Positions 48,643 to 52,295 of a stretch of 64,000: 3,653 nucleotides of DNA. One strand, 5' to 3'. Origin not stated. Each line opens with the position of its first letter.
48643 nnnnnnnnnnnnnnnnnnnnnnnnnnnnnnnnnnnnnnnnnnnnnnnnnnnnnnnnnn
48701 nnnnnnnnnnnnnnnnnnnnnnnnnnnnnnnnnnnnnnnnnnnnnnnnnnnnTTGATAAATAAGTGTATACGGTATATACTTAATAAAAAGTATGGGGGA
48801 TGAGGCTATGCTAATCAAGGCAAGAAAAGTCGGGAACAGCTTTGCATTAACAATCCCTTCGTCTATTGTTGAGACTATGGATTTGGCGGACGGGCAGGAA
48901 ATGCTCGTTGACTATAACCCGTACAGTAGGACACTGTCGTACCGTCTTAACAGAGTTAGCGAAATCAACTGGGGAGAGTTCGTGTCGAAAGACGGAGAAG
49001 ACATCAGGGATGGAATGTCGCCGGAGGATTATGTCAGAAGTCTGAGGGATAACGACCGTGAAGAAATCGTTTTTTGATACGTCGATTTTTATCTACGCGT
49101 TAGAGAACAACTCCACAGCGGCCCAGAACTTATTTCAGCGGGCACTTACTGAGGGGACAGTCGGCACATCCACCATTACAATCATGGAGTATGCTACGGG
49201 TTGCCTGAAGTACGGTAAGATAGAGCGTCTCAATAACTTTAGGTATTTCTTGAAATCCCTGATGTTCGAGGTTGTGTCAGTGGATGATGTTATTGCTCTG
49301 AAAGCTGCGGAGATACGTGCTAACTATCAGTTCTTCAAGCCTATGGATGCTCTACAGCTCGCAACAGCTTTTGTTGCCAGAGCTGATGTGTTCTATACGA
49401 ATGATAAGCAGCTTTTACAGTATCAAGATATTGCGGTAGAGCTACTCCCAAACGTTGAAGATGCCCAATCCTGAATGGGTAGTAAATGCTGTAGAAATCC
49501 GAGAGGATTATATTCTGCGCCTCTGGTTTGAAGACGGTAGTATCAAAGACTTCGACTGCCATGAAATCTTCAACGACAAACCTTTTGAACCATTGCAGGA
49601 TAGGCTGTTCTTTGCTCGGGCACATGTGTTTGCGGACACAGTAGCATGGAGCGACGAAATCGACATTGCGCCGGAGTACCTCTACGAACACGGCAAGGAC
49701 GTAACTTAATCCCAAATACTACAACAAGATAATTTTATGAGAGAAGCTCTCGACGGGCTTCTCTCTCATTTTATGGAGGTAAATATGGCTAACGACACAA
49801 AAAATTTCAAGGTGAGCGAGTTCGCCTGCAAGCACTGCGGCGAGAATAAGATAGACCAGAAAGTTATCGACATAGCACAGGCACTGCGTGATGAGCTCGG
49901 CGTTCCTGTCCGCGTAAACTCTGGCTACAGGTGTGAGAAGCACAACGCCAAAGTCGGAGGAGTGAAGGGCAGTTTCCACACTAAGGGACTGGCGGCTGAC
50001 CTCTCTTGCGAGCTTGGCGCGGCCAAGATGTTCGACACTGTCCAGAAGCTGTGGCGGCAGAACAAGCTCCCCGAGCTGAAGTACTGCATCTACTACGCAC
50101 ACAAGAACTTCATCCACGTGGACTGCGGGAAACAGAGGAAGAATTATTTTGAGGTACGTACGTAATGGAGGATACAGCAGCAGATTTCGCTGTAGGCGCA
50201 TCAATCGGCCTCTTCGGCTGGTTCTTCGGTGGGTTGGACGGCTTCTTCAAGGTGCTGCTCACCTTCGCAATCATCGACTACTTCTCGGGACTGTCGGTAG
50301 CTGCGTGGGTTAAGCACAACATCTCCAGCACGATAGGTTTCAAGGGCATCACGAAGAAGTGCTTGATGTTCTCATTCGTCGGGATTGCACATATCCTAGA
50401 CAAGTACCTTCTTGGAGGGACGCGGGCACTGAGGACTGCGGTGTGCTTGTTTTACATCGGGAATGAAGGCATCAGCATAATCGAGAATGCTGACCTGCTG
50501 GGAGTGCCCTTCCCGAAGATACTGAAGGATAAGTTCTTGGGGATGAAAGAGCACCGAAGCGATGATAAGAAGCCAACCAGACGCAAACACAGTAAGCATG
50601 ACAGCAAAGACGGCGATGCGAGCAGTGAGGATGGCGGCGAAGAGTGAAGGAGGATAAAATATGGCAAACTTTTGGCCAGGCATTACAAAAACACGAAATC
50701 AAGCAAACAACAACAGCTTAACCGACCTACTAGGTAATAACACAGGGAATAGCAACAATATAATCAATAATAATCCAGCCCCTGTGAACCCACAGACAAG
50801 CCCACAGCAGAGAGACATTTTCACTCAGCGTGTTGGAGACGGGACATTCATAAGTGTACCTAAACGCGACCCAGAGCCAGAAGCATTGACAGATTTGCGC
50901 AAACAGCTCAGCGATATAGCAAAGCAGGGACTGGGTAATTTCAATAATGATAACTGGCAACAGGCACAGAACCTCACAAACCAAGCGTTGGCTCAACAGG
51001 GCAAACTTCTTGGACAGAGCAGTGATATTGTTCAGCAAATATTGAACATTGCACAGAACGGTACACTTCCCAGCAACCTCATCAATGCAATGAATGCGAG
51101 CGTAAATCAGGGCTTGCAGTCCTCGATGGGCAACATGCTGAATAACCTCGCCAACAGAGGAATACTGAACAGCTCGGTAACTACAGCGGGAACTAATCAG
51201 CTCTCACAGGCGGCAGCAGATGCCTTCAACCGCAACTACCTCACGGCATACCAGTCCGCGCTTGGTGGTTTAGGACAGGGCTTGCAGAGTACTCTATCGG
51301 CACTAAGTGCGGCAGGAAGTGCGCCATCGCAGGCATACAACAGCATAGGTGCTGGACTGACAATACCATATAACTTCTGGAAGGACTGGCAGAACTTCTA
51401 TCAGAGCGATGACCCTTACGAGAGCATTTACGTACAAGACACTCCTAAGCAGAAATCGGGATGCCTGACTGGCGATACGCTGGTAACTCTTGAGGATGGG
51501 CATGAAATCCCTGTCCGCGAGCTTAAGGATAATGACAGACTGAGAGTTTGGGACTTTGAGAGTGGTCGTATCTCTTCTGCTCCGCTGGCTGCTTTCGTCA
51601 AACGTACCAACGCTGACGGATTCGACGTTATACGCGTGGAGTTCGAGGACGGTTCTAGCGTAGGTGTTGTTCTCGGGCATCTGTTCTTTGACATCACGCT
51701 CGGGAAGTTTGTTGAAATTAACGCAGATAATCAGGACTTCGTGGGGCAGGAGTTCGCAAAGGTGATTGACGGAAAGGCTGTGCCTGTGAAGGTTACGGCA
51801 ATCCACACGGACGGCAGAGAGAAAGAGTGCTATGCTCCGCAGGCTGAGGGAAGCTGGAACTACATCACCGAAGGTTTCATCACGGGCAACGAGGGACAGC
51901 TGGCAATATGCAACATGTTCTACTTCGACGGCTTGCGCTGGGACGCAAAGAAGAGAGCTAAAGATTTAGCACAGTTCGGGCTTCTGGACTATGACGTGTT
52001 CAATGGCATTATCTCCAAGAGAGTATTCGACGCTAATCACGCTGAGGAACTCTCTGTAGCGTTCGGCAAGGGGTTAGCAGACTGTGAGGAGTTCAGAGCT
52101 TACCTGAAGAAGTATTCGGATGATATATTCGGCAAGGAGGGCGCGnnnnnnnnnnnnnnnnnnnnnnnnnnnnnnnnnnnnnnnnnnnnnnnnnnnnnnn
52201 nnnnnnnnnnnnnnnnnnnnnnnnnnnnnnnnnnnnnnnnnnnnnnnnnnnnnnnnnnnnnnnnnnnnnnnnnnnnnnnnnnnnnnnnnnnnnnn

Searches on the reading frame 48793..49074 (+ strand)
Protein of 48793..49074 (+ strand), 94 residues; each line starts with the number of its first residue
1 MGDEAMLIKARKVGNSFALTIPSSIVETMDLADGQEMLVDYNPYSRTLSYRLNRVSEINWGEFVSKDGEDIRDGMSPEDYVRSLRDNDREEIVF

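Call 8: search_protein_families(library=pfam, max_evalue=0.01, proteins=[window:48793-49074:+])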
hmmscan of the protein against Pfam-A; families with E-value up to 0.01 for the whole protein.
window:48793-49074:+ (94 aa): 1 family
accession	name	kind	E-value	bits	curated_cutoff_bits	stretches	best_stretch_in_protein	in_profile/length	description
PF04014.23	MazE_antitoxin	-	4.2e-06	27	24.7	1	11-42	2-33/48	Antidote-toxin recognition MazE, bacterial antitoxin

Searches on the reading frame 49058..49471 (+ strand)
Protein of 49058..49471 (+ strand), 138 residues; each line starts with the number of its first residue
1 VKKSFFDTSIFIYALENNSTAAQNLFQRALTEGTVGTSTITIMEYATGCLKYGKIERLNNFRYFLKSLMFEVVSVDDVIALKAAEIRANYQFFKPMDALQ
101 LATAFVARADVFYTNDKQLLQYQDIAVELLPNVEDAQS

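Call 8: search_protein_families(library=pfam, max_evalue=0.01, proteins=[window:49058-49471:+])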
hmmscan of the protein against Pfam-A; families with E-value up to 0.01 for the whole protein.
window:49058-49471:+ (138 aa): 1 family
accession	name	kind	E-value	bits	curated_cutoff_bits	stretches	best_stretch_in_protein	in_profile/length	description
PF01850.27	PIN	-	1.4e-18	68.1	23.6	1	5-122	2-117/120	PIN domain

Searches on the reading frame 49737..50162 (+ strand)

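Call 62: search_protein_families(library=pfam, max_evalue=0.001, proteins=[window:49737-50162:+])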
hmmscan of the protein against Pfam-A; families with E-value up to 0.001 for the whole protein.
window:49737-50162:+ (142 aa): 2 families
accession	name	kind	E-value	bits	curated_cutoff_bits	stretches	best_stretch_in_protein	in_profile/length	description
PF08291.16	Peptidase_M15_3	-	3.1e-20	72.8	23.2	1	23-129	2-108/108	Peptidase M15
PF05951.18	Peptidase_M15_2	-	0.00023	21.4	27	1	37-135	51-152/153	Bacterial protein of unknown function (DUF882)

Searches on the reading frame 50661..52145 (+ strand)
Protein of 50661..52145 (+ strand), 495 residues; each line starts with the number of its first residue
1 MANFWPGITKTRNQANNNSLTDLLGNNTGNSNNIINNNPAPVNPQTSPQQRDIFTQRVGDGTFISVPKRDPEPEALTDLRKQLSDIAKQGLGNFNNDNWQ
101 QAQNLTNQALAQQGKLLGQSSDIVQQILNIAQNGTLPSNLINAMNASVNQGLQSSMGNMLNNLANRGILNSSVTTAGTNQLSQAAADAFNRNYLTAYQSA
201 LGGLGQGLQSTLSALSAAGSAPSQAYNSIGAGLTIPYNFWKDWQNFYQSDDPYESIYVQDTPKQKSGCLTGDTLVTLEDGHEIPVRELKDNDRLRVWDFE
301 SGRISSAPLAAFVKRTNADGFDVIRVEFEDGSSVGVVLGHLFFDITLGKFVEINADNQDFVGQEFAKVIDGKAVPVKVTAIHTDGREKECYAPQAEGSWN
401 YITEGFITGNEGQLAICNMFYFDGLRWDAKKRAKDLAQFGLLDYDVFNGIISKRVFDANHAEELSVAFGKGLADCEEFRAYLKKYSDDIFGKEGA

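Call 10: search_protein_families(library=phrogs, max_evalue=0.001, proteins=[window:50661-52145:+])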
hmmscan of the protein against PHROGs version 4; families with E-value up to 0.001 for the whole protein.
window:50661-52145:+ (495 aa): 0 families

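Call 62: search_protein_families(library=pfam, max_evalue=0.001, proteins=[window:50661-52145:+])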
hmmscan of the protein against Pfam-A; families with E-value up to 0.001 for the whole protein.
window:50661-52145:+ (495 aa): 1 family
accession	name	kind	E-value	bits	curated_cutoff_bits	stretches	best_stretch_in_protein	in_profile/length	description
PF01079.26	Hint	-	3e-07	30.7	29.7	1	263-343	8-87/213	Hint module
